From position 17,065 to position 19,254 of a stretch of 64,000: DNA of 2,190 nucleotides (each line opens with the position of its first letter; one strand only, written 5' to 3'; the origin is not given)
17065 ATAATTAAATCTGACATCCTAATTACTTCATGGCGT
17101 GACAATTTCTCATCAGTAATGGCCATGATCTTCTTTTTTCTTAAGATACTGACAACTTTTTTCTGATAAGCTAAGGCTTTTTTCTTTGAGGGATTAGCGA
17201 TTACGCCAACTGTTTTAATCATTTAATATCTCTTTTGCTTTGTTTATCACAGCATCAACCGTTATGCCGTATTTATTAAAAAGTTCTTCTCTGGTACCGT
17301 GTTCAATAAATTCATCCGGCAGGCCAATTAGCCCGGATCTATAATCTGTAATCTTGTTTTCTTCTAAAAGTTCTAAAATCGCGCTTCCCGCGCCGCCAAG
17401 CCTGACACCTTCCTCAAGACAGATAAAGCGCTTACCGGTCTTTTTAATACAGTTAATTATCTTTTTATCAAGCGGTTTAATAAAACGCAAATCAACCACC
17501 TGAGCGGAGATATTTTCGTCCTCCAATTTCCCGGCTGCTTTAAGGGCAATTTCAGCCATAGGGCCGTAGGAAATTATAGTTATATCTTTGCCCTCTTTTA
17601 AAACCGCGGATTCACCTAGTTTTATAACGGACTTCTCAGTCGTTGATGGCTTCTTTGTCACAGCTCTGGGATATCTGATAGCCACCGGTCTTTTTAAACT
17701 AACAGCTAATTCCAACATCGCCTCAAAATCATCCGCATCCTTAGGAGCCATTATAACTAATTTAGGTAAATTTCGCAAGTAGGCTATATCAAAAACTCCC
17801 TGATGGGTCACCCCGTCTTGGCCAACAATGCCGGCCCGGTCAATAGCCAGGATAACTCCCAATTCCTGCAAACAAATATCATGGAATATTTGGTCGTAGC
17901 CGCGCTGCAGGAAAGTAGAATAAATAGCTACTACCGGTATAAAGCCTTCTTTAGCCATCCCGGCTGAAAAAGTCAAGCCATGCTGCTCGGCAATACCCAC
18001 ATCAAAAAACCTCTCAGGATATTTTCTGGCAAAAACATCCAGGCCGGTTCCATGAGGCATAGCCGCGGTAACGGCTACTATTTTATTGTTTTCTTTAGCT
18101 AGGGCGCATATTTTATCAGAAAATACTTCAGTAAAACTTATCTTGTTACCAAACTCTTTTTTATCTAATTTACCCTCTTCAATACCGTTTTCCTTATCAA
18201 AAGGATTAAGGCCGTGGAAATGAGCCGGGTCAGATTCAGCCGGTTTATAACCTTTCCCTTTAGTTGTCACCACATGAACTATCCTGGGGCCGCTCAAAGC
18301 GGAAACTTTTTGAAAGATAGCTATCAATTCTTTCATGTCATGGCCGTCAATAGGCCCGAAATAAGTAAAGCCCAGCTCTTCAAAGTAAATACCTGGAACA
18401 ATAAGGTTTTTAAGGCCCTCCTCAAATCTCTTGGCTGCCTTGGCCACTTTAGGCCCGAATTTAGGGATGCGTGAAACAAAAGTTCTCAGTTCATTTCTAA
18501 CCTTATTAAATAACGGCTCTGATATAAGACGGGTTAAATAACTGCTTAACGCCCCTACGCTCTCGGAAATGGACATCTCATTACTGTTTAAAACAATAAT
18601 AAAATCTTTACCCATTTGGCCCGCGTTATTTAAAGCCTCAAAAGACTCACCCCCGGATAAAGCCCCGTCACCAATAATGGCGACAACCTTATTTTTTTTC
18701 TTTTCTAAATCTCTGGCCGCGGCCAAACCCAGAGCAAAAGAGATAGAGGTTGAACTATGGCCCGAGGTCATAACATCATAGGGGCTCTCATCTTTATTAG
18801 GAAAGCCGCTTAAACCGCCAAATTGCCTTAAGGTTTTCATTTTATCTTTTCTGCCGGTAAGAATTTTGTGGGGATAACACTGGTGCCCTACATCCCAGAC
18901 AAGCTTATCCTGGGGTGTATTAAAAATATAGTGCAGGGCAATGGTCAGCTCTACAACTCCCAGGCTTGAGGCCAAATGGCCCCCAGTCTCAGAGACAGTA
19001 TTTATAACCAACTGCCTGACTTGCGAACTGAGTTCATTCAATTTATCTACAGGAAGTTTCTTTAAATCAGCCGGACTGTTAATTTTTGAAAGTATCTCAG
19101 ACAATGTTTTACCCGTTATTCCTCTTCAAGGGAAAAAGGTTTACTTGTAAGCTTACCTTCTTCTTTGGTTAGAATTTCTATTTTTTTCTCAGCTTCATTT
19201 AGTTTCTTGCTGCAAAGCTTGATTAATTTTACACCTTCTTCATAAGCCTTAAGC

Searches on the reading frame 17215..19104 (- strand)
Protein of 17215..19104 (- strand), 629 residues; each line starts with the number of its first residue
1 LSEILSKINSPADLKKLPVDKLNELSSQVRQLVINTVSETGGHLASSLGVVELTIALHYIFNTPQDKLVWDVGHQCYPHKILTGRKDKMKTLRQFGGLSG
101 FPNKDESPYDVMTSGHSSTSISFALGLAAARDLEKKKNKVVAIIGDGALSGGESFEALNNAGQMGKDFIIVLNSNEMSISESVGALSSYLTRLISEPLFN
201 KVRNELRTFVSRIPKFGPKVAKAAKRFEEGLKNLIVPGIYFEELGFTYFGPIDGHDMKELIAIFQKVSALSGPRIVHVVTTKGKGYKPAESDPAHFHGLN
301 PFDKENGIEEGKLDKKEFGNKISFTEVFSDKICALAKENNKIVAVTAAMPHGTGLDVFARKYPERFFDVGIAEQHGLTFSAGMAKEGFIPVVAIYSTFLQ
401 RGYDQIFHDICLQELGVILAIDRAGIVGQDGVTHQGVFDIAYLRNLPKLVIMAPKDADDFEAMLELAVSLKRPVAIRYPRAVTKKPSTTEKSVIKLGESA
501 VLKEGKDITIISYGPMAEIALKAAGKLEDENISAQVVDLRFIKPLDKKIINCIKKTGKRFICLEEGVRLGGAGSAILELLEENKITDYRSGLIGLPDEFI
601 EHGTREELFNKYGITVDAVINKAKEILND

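Call 32: search_protein_families(library=pfam, proteins=[window:17215-19104:-], max_evalue=0.00001)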
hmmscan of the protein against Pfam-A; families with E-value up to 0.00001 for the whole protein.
window:17215-19104:- (629 aa): 5 families
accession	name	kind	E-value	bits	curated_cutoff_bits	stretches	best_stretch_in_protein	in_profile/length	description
PF13292.11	DXP_synthase_N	-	5e-122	406.9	21.2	1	5-280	1-274/274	1-deoxy-D-xylulose-5-phosphate synthase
PF02779.29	Transket_pyr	-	4.4e-44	150.6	27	1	321-481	2-170/174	Transketolase, pyrimidine binding domain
PF02780.25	Transketolase_C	-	2.3e-32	111.9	25.9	1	497-619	1-124/124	Transketolase, C-terminal domain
PF00456.26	Transketolase_N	-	7.5e-07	28.9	22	1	25-183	5-191/334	Transketolase, thiamine diphosphate binding domain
PF00676.26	E1_dh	-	2.4e-06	27.2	22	1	113-182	99-168/300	Dehydrogenase E1 component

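Call 33: find_related_loci(query=window:17215-19104:-, collection=genome_contigs, flank=500)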
Query window:17215-19104:- (629 aa) in genome_contigs; peptide patterns used: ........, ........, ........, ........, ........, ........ (x = any residue, [..] = any of these).
600 stretches matched a pattern (row limit reached: there are more); 591 encode a relative of the query (tblastn E <= 1e-3); the best 80 are kept; 80 distinct loci.
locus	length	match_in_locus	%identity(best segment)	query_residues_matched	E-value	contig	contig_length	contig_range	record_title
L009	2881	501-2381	51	1-628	0e+0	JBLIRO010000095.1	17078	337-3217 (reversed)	MAG: bacterium isolate MG1_202111_bin_529 MG1_202111_bin_529_scaffold_95, whole genome shotgun sequence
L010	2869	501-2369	52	2-627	0e+0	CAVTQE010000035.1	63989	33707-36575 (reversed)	MAG: uncultured delta proteobacterium isolate MFD00709.bin.2.91 genome assembly, contig: contig_55580, whole genome shot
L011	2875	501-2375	53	1-627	0e+0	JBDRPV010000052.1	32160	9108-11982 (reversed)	MAG: Parcubacteria group bacterium isolate MEGAHIT-group-2.138 k141_1307633, whole genome shotgun sequence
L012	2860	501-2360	51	4-627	0e+0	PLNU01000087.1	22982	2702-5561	MAG: Syntrophaceae bacterium isolate fen_1160 73.20120800_E1X.10_contig_17524, whole genome shotgun sequence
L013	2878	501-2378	52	1-628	0e+0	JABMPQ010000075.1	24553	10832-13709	MAG: Parcubacteria group bacterium isolate bin.624 k141_6879368, whole genome shotgun sequence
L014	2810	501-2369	49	1-628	0e+0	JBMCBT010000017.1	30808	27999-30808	MAG: Halothermotrichaceae bacterium isolate C1M08_27 NODE_567_length_30808_cov_6.695542, whole genome shotgun sequence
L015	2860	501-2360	50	5-629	0e+0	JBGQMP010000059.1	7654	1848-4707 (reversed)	MAG: Thermodesulfovibrionia bacterium isolate OBJ2_061818_150_15 k141_1552190_length_7654_cov_8.0000, whole genome shotg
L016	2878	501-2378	50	4-628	0e+0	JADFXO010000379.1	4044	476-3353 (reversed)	MAG: Nitrospirae bacterium isolate nDJH14bin7 nDJH14_bin7_NODE_379_length_4044_cov_1.528466, whole genome shotgun sequen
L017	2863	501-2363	51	1-627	0e+0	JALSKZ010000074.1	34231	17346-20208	MAG: Thermodesulfobacteriales bacterium isolate 355-202_metabat1_scaf2bin.030 355-202_scaffold_723_c1, whole genome shot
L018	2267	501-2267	52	4-599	0e+0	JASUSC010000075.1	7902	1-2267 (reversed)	MAG: Eubacteriales bacterium isolate DJKA83_ANT-F21_bin.11 scaffold_1853, whole genome shotgun sequence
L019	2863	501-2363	50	4-629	0e+0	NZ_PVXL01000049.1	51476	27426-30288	Neomoorella stamsii strain DSM 26217 MOST_contig000049, whole genome shotgun sequence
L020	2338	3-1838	49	5-625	0e+0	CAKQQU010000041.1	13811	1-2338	MAG: uncultured Firmicutes bacterium isolate REFINED_METABAT215_TOP10_CONTIGS_1500_ASSEMBLY_K77_MERGED__Hadza_MoBio_hadz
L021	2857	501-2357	49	2-623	0e+0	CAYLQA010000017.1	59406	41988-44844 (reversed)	MAG TPA_asm: uncultured Desulfobulbia bacterium isolate SRP167671_co2_211 genome assembly, contig: NODE_639_length_59406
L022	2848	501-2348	49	5-627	0e+0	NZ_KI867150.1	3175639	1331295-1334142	Syntrophorhabdus aromaticivorans UI SynarDRAFT_SAI.2, whole genome shotgun sequence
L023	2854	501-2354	49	4-624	0e+0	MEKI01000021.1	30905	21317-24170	MAG: Acidobacteria bacterium RBG_13_68_16 RBG_13_scaffold_1509, whole genome shotgun sequence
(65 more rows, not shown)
